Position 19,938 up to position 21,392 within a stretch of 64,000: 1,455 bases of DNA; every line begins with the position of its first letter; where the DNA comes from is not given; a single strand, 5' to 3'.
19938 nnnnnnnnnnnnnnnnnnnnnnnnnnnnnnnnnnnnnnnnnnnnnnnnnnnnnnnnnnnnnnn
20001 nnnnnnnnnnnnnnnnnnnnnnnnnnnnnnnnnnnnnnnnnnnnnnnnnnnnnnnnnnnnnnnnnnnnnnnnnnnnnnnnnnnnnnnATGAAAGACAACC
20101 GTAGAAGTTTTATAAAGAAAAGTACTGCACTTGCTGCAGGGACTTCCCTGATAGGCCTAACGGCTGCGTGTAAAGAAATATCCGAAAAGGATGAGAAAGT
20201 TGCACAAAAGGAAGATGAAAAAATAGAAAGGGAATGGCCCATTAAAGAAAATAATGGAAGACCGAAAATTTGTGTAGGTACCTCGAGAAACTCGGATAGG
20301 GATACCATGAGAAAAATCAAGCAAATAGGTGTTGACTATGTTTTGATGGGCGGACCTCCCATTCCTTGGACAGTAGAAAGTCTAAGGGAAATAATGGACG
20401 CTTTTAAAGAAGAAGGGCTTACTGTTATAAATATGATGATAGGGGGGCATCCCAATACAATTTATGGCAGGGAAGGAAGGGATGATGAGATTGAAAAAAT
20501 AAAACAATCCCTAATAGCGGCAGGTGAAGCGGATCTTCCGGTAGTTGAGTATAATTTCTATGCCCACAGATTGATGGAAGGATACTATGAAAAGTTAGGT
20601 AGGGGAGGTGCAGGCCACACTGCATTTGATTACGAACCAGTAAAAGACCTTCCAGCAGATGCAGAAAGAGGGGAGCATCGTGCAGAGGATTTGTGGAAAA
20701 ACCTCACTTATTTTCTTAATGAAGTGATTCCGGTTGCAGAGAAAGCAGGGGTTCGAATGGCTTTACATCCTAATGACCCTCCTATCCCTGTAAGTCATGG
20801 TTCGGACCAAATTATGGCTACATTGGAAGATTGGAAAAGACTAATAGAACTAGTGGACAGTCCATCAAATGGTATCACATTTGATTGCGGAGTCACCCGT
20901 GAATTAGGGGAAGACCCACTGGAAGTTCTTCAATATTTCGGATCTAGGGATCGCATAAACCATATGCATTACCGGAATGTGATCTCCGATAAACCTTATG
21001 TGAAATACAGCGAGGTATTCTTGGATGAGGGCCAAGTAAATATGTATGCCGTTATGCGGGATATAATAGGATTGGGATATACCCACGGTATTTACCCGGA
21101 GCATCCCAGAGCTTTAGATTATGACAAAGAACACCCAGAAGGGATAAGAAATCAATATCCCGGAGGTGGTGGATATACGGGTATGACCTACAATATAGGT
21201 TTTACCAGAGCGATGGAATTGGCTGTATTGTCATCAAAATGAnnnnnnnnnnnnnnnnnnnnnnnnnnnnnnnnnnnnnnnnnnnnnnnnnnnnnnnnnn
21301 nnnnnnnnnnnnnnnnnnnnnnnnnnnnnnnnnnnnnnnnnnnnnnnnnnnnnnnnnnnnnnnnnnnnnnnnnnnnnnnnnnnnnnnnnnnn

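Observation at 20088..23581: Three tandem UxuA-family paralogs, each with a twin-arginine export leader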

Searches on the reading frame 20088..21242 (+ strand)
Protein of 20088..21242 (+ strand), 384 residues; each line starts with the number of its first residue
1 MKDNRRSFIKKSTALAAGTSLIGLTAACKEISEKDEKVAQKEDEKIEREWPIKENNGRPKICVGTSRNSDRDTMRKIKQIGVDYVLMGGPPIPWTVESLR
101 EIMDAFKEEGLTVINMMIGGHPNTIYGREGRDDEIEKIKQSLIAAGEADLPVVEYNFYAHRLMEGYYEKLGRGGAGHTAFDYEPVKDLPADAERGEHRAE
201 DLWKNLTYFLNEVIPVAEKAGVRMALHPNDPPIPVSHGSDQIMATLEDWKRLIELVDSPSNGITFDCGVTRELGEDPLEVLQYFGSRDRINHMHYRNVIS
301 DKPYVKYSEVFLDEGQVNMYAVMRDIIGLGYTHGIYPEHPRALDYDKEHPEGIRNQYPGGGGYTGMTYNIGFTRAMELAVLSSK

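Call 3: search_protein_families(library=pfam, proteins=[window:20088-21242:+], max_evalue=0.01)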
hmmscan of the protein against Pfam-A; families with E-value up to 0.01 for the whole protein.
window:20088-21242:+ (384 aa): 2 families
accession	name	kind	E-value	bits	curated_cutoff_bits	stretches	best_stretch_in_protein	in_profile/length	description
PF03786.19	UxuA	-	1.7e-42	145.9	23.7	2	199-350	177-329/352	D-mannonate dehydratase (UxuA)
PF01261.30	AP_endonuc_2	-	3.3e-16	60.2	31.1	1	75-343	2-233/249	Xylose isomerase-like TIM barrel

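Call 4: search_protein_families(library=ncbifam, proteins=[window:20088-21242:+], max_evalue=0.01)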
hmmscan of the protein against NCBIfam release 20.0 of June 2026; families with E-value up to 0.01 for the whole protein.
window:20088-21242:+ (384 aa): 5 families
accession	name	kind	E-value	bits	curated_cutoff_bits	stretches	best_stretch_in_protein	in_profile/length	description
NF003027.0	PRK03906.1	subfamily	2.4e-35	122.2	191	1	199-377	205-378/385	mannonate dehydratase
TIGR00695.1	uxuA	equivalog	5.2e-26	91.7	199.55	1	199-329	205-333/394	mannonate dehydratase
TIGR04379.1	myo_inos_iolE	equivalog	2.6e-05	23.9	290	1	198-298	123-212/290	myo-inosose-2 dehydratase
NF009689.0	PRK13210.1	subfamily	0.00061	19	200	0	239-332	156-249/286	L-ribulose-5-phosphate 3-epimerase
NF007360.0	PRK09856.1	equivalog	0.00076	19.1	305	1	198-332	119-241/276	fructoselysine 3-epimerase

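Call 11: search_solved_structures(query=window:20088-21242:+, max_evalue=0.001, show_alignments=2)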
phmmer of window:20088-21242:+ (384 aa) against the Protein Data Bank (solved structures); distinct sequences matched with E-value up to 0.001: 3.
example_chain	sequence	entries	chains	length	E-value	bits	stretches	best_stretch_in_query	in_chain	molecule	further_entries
3ban_A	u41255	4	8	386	5.4e-29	104.7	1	195-352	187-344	D-mannonate dehydratase | Mannonate dehydratase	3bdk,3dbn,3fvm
1tz9_A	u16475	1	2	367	2.3e-27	99.4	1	199-350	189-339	Mannonate dehydratase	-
4eac_A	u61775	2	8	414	7.5e-18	68.1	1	176-331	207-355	Mannonate dehydratase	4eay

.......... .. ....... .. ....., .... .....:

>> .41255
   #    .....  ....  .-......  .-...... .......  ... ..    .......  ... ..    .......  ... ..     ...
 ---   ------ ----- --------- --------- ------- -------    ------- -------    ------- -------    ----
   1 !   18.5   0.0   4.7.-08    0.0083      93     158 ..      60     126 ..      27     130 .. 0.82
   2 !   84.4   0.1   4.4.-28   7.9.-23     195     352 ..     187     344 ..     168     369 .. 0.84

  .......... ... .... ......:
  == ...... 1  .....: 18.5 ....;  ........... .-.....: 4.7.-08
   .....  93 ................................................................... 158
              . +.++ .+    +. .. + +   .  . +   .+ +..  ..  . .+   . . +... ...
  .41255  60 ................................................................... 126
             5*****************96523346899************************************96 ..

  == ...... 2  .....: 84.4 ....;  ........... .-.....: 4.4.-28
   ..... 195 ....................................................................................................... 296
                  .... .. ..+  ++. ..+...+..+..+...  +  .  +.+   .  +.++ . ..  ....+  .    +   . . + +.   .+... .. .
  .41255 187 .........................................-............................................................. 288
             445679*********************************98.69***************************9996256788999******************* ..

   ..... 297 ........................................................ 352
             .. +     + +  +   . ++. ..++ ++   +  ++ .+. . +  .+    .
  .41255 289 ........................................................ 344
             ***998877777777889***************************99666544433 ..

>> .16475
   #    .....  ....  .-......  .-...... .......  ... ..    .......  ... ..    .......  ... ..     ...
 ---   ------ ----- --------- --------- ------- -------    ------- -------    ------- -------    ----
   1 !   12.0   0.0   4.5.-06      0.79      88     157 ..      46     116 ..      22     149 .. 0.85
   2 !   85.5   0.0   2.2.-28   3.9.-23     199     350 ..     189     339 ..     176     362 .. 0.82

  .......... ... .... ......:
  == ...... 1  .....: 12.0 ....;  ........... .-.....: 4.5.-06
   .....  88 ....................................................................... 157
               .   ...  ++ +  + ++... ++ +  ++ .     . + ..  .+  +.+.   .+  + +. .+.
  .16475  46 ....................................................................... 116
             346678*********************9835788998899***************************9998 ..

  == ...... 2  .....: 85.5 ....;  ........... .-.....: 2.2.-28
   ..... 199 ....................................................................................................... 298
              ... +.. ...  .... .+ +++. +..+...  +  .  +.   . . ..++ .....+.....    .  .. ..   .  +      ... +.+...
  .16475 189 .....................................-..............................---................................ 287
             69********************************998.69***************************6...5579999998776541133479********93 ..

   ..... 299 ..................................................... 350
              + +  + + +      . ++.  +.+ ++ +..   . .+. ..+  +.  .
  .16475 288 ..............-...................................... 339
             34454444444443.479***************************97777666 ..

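Call 31: find_homologous_proteins(query=window:20088-21242:+, max_evalue=0.00001)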
Query window:20088-21242:+ (384 aa): 5860 proteins with E <= 0.00001 among 8000 candidates; the best 120 are listed.
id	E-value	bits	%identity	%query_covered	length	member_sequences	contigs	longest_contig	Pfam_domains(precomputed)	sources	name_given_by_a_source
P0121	8.0e-263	889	100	100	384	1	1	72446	PF03786.20,PF01261.31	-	-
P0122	3.7e-228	775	85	100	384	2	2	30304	PF03786.20,PF01261.31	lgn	-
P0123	3.2e-212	723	83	96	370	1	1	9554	PF03786.20,PF01261.31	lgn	-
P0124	3.4e-208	710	80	100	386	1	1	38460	PF03786.20,PF01261.31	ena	-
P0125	3.5e-202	690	77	100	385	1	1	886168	PF03786.20,PF01261.31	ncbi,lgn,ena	-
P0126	8.7e-195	665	76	99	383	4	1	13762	PF03786.20,PF01261.31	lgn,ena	-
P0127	1.1e-188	645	73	99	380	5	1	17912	PF03786.20,PF01261.31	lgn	-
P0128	3.5e-188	644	72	100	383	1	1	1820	PF03786.20,PF01261.31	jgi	-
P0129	7.0e-188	643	72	100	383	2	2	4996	PF03786.20,PF01261.31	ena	-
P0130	7.9e-188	643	72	100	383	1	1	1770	PF03786.20,PF01261.31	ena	-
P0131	3.6e-187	640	70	100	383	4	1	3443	PF03786.20,PF01261.31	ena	-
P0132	1.8e-186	638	72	99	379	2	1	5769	PF03786.20,PF01261.31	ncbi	-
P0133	1.9e-186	638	72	99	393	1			PF03786.20,PF01261.31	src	-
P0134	1.9e-186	638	72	99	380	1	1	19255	PF03786.20,PF01261.31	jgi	jgi:mannonate dehydratase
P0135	3.4e-186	637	72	99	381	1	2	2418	PF03786.20,PF01261.31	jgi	jgi:mannonate dehydratase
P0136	3.9e-186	637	72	99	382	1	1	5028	PF03786.20,PF01261.31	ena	-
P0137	1.1e-185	635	72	99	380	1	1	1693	PF03786.20,PF01261.31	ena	-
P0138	5.8e-185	633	71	99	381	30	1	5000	PF03786.20,PF01261.31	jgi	jgi:mannonate dehydratase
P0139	1.5e-184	632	71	99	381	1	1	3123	PF03786.20,PF01261.31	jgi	jgi:mannonate dehydratase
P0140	1.5e-184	632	72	99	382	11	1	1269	PF03786.20,PF01261.31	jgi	jgi:mannonate dehydratase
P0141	5.4e-184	630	71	99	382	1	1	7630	PF03786.20,PF01261.31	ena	-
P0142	6.5e-183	626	71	99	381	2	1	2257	PF03786.20,PF01261.31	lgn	-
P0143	1.7e-182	625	69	99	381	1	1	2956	PF03786.20,PF01261.31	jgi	jgi:mannonate dehydratase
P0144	3.3e-182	624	71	99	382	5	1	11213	PF03786.20,PF01261.31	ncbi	ncbi:MAG: mannonate dehydratase [Ginsengibacter sp.]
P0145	1.1e-181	622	71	99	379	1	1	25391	PF03786.20,PF01261.31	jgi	jgi:mannonate dehydratase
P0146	1.1e-181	622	71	99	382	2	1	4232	PF03786.20,PF01261.31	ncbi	-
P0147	1.8e-181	622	72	99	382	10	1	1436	PF03786.20,PF01261.31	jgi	jgi:mannonate dehydratase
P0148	2.5e-181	621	70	99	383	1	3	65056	PF03786.20,PF01261.31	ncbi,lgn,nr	ncbi:MAG TPA: mannonate dehydratase [Chitinophagaceae bacterium]|nr:mannonate dehydratase [Chitinoph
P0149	2.9e-180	618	69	99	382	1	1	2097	PF03786.20,PF01261.31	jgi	jgi:mannonate dehydratase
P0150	3.3e-180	617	70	99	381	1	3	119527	PF03786.20,PF01261.31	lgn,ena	-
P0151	4.8e-180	617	69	100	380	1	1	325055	PF03786.20,PF01261.31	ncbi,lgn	ncbi:MAG: mannonate dehydratase [Chitinophagaceae bacterium]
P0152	8.8e-180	616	72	99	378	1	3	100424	PF03786.20,PF01261.31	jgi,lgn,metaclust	jgi:mannonate dehydratase|metaclust:\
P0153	1.2e-179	616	69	99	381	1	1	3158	PF03786.20,PF01261.31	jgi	jgi:mannonate dehydratase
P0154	1.5e-179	615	69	100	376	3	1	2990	PF03786.20,PF01261.31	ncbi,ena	ncbi:MAG TPA: mannonate dehydratase [Segetibacter sp.]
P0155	2.3e-179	615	69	100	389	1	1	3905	PF03786.20,PF01261.31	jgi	jgi:mannonate dehydratase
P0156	3.8e-179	614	69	99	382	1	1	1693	PF03786.20,PF01261.31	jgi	jgi:mannonate dehydratase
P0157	1.2e-178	612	71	99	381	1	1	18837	PF03786.20,PF01261.31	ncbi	ncbi:MAG: mannonate dehydratase [Ginsengibacter sp.]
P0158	1.4e-178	612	69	99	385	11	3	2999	PF03786.20,PF01261.31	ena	-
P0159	2.9e-178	611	70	99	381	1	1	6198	PF03786.20,PF01261.31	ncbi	ncbi:MAG: mannonate dehydratase [Ginsengibacter sp.]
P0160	3.6e-178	611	68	99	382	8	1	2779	PF03786.20,PF01261.31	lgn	-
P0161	8.3e-178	610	70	99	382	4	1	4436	PF03786.20,PF01261.31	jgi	jgi:mannonate dehydratase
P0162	1.8e-177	608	70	100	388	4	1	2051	PF03786.20,PF01261.31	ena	-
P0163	3.5e-177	607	69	99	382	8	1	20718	PF03786.20,PF01261.31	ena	-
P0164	6.4e-177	607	69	99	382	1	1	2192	PF03786.20,PF01261.31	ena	-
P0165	9.6e-177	606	70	99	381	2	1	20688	PF03786.20,PF01261.31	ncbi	-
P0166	1.4e-176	606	68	99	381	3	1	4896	PF03786.20,PF01261.31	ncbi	-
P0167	1.6e-176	605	68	99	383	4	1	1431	PF03786.20,PF01261.31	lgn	-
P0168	1.7e-176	605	69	99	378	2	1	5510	PF03786.20,PF01261.31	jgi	jgi:mannonate dehydratase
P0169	2.9e-176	604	69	100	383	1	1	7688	PF03786.20,PF01261.31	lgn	-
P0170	3.9e-176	604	69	100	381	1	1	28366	PF03786.20,PF01261.31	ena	-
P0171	5.6e-176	604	69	100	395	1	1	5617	PF03786.20,PF01261.31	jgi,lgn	jgi:mannonate dehydratase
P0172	7.2e-176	603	66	99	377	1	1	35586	PF03786.20,PF01261.31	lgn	-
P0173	7.4e-176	603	67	99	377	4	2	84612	PF03786.20,PF01261.31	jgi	jgi:mannonate dehydratase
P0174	1.0e-175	603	68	99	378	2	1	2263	PF03786.20,PF01261.31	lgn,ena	-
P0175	2.0e-175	602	67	99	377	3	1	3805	PF03786.20,PF01261.31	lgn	-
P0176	2.1e-175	602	70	99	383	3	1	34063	PF03786.20,PF01261.31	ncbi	-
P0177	2.5e-175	601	69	99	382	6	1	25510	PF03786.20,PF01261.31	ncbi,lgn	-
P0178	3.7e-175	601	67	99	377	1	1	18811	PF03786.20,PF01261.31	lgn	-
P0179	6.4e-175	600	68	99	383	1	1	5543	PF03786.20,PF01261.31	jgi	jgi:mannonate dehydratase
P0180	8.2e-175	600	68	99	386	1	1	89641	PF03786.20,PF01261.31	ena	-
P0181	2.1e-174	598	67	99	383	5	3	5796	PF03786.20,PF01261.31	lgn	-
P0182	3.9e-174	597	69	99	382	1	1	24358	PF03786.20,PF01261.31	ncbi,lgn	-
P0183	1.3e-173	596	69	100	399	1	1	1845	PF03786.20,PF01261.31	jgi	jgi:mannonate dehydratase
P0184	2.7e-173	595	68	100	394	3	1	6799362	PF03786.20,PF01261.31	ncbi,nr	ncbi:mannonate dehydratase [Adhaeribacter radiodurans]|nr:mannonate dehydratase [Adhaeribacter radio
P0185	4.4e-173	594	67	99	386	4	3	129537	PF03786.20,PF01261.31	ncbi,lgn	-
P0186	5.4e-173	594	67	100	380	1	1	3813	PF03786.20,PF01261.31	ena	-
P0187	6.5e-173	593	68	99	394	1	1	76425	PF03786.20,PF01261.31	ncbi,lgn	ncbi:hypothetical protein BH23BAC1_BH23BAC1_11020 [soil metagenome]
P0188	6.5e-173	593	67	99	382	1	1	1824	PF03786.20,PF01261.31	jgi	jgi:mannonate dehydratase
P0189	7.7e-173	593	69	99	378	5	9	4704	PF03786.20,PF01261.31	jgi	jgi:mannonate dehydratase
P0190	1.5e-172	592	67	99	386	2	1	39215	PF03786.20,PF01261.31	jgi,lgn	jgi:mannonate dehydratase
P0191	2.2e-172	592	68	99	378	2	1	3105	PF03786.20,PF01261.31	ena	-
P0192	9.5e-172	590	66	99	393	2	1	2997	PF03786.20,PF01261.31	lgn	-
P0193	1.1e-171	589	68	99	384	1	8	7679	PF03786.20,PF01261.31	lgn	-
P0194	1.1e-171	589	67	99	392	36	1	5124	PF03786.20,PF01261.31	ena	-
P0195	1.9e-171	589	68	99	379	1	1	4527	PF03786.20,PF01261.31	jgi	-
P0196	2.3e-171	588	66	99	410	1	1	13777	PF03786.20,PF01261.31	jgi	jgi:mannonate dehydratase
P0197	3.6e-171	588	65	99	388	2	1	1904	PF03786.20,PF01261.31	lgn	-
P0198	4.7e-171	587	68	99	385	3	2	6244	PF03786.20,PF01261.31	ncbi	-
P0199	7.6e-171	587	68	99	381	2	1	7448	PF03786.20,PF01261.31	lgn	-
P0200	1.0e-170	586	67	99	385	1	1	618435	PF03786.20,PF01261.31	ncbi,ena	-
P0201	1.3e-170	586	66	99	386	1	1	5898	PF03786.20,PF01261.31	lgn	-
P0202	2.0e-170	585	66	100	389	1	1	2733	PF03786.20,PF01261.31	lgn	-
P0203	3.3e-170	585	68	99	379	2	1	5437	PF03786.20,PF01261.31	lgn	-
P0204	9.2e-170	583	67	100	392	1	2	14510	PF03786.20,PF01261.31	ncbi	-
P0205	1.2e-169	583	68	99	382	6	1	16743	PF03786.20,PF01261.31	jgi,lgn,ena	-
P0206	1.4e-169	582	67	99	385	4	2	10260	PF03786.20,PF01261.31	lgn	-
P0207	1.5e-169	582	67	100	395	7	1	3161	PF03786.20,PF01261.31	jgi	jgi:mannonate dehydratase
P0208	2.2e-169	582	68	99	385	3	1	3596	PF03786.20,PF01261.31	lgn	-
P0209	2.8e-169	581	66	99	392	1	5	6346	PF03786.20,PF01261.31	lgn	-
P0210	5.0e-169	581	66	99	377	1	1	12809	PF03786.20,PF01261.31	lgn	-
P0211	6.7e-169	580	66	99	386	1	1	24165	PF03786.20,PF01261.31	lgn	-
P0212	8.1e-169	580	66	100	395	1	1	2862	PF03786.20,PF01261.31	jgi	jgi:mannonate dehydratase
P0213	1.1e-168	580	68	99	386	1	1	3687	PF03786.20,PF01261.31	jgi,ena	-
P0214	1.2e-168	579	65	99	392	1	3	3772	PF03786.20,PF01261.31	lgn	-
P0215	1.2e-168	579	65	99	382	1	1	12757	PF03786.20,PF01261.31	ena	-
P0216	2.0e-168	579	68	99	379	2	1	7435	PF03786.20,PF01261.31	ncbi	-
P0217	3.6e-168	578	66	99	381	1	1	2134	PF03786.20,PF01261.31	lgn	-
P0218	4.3e-168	578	66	99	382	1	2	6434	PF03786.20,PF01261.31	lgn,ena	-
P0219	6.6e-168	577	66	99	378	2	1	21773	PF03786.20,PF01261.31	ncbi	-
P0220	7.2e-168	577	66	100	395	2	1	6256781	PF03786.20,PF01261.31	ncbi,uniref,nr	ncbi:mannonate dehydratase [Adhaeribacter pallidiroseus]|uniref:mannonate dehydratase n=1 Tax=Adhaer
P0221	8.2e-168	577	66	99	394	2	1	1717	PF03786.20,PF01261.31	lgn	-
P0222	2.0e-167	575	67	99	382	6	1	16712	PF03786.20,PF01261.31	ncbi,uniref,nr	ncbi:mannonate dehydratase [Parapedobacter lycopersici]|uniref:mannonate dehydratase n=1 Tax=Paraped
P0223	3.6e-167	575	66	99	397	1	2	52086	PF03786.20,PF01261.31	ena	-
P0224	5.0e-167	574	65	99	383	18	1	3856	PF03786.20,PF01261.31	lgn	-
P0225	6.2e-167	574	65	99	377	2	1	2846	PF03786.20,PF01261.31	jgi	-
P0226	6.2e-167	574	66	100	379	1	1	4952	PF03786.20,PF01261.31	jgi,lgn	jgi:mannonate dehydratase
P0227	1.5e-166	573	65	100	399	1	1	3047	PF03786.20,PF01261.31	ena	-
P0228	3.1e-166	571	68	95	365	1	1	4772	PF03786.20,PF01261.31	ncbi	-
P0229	3.5e-166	571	66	99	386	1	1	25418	PF03786.20,PF01261.31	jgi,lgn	jgi:mannonate dehydratase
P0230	5.4e-166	571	66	100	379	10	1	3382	PF03786.20,PF01261.31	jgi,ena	jgi:mannonate dehydratase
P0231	7.1e-166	570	66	99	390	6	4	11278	PF03786.20,PF01261.31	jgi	jgi:mannonate dehydratase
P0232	3.1e-165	568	65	99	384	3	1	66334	PF03786.20,PF01261.31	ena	-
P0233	4.5e-165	568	66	99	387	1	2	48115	PF03786.20,PF01261.31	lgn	-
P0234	1.3e-164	566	65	99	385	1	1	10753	PF03786.20,PF01261.31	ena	-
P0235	1.4e-164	566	64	99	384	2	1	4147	PF03786.20,PF01261.31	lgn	-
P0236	2.4e-164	565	65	99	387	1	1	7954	PF03786.20,PF01261.31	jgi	jgi:mannonate dehydratase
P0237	2.4e-164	565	64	99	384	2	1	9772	PF03786.20,PF01261.31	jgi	-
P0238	7.4e-164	564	64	99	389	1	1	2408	PF03786.20,PF01261.31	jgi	jgi:mannonate dehydratase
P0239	9.0e-164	563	64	99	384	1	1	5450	PF03786.20,PF01261.31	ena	-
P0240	1.3e-163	563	64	99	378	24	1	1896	PF03786.20,PF01261.31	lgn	-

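Call 61: predict_structure(alignment_id=A3)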
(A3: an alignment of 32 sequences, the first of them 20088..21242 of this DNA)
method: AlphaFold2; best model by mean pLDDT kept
length: 384 residues; sequences in the alignment: 32
mean_pLDDT: 81.3   pTM: 0.80
mean pLDDT of the five models: 81.3, 81.3, 79.7, 78.7, 77.7
residues with pLDDT >= 90: 206; 70-90: 94; 50-70: 35; < 50: 49
segments of 3 or more residues with pLDDT < 50: 1-46
pLDDT, mean of each block of 10 residues (from residue 1): 44 38 26 28 46 69 90 89 92 97 97 92 89 97 98 85 86 77 89 86 95 98 88 85 91 96 94 95 96 94 92 91 94 85 57 53 78 92 78
secondary structure, 60 per line:
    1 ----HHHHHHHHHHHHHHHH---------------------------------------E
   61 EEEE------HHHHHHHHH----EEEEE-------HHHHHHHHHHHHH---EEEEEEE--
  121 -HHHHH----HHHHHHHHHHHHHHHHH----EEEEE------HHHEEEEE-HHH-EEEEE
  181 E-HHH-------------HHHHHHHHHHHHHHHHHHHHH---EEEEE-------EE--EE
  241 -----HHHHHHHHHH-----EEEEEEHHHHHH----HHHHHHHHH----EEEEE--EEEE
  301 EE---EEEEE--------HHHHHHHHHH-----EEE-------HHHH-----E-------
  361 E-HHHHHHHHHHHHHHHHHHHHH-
elements in order: H5-20 E60-64 H71-79 E84-88 H96-108 E112-118 H122-126 H131-147 E152-156 E166-170 E176-181 H199-219 E223-227 H246-255 E261-266 H267-272 H277-285 E290-294 E297-302 E306-310 H319-328 E334-336 H344-347 H363-383
